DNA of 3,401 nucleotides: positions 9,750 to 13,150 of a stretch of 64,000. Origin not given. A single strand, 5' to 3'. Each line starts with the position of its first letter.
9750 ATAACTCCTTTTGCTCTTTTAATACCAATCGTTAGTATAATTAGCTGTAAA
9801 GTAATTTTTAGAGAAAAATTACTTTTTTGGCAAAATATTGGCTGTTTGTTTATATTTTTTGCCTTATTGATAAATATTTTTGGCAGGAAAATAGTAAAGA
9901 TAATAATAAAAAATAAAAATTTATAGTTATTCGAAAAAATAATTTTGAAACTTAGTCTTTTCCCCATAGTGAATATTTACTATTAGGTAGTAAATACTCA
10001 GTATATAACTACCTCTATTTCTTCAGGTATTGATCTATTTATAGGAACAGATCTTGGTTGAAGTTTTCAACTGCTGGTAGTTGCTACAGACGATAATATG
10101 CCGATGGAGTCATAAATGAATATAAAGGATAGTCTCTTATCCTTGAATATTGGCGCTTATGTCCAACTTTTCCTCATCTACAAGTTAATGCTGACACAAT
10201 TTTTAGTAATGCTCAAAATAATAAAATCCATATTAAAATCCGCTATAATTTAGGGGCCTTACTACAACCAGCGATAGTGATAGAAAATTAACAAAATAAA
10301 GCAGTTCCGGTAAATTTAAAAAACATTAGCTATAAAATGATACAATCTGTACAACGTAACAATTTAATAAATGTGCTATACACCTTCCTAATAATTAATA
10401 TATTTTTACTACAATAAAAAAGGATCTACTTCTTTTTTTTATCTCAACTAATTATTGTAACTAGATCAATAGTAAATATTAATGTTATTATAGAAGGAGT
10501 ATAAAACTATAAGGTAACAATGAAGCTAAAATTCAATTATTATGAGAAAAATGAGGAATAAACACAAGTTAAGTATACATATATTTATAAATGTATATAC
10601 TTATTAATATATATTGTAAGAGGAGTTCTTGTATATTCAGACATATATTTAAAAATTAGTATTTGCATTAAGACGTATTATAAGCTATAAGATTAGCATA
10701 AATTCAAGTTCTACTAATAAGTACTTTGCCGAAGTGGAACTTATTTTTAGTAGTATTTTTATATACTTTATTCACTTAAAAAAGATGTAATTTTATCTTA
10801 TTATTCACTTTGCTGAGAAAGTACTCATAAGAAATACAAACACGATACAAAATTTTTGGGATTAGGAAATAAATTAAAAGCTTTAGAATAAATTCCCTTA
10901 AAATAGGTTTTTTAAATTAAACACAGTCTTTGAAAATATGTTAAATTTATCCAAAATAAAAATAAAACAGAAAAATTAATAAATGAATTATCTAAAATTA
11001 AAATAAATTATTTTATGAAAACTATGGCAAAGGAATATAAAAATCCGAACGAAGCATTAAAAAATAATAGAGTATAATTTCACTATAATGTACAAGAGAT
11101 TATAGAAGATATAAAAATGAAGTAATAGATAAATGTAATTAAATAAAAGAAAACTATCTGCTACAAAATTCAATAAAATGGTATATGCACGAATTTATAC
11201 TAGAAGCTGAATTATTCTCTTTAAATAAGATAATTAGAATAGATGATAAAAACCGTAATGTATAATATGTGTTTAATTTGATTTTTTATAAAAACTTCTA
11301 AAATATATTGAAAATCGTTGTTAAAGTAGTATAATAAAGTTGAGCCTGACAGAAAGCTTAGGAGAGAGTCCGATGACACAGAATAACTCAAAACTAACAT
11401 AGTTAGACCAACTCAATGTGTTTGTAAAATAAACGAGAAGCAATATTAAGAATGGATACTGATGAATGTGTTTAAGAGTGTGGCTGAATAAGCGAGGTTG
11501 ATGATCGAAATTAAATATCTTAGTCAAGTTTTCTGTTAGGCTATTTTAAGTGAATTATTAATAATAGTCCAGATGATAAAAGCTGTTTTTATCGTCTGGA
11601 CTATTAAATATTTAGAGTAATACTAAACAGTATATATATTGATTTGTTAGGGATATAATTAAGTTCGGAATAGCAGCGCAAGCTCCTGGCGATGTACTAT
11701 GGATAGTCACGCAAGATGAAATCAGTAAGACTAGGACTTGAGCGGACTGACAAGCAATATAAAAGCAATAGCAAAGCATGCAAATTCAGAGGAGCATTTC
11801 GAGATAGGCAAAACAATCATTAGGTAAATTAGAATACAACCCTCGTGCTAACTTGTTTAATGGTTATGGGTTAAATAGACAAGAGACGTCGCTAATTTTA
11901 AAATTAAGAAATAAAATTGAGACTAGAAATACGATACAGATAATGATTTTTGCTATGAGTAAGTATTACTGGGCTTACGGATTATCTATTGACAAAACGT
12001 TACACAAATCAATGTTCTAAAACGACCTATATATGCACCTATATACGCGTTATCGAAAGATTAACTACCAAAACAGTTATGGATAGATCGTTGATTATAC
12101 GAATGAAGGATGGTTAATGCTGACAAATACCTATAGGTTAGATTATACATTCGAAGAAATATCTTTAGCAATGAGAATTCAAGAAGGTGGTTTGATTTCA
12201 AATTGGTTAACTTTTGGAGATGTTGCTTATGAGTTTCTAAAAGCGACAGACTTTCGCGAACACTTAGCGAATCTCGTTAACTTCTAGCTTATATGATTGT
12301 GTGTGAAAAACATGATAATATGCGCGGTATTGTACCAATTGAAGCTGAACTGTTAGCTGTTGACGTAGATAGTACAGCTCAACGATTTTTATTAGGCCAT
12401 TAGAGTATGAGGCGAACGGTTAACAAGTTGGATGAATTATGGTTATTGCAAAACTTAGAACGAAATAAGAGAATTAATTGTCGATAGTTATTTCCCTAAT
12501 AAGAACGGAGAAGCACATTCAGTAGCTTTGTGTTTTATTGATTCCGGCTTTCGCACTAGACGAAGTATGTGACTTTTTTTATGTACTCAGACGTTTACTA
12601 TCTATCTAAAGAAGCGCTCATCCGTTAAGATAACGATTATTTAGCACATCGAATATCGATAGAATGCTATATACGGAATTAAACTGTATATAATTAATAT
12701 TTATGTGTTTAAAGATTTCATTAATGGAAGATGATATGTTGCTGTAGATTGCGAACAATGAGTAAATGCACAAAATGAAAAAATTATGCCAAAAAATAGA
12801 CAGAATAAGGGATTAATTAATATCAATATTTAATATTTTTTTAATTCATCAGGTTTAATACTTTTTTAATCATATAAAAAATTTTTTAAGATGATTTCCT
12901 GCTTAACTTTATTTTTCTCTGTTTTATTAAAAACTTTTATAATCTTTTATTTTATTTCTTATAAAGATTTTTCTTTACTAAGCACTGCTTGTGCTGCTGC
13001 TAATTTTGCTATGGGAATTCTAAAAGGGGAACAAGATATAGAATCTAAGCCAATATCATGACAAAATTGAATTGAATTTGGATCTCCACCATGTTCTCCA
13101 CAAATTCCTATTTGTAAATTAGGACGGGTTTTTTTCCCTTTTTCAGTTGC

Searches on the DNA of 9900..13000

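Call 46: search_rna_families(source=window, start=9900, end=13000, threshold=evalue, max_evalue=0.1)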
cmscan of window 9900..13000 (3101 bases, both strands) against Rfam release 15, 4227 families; matches with E-value up to 0.1: 0.
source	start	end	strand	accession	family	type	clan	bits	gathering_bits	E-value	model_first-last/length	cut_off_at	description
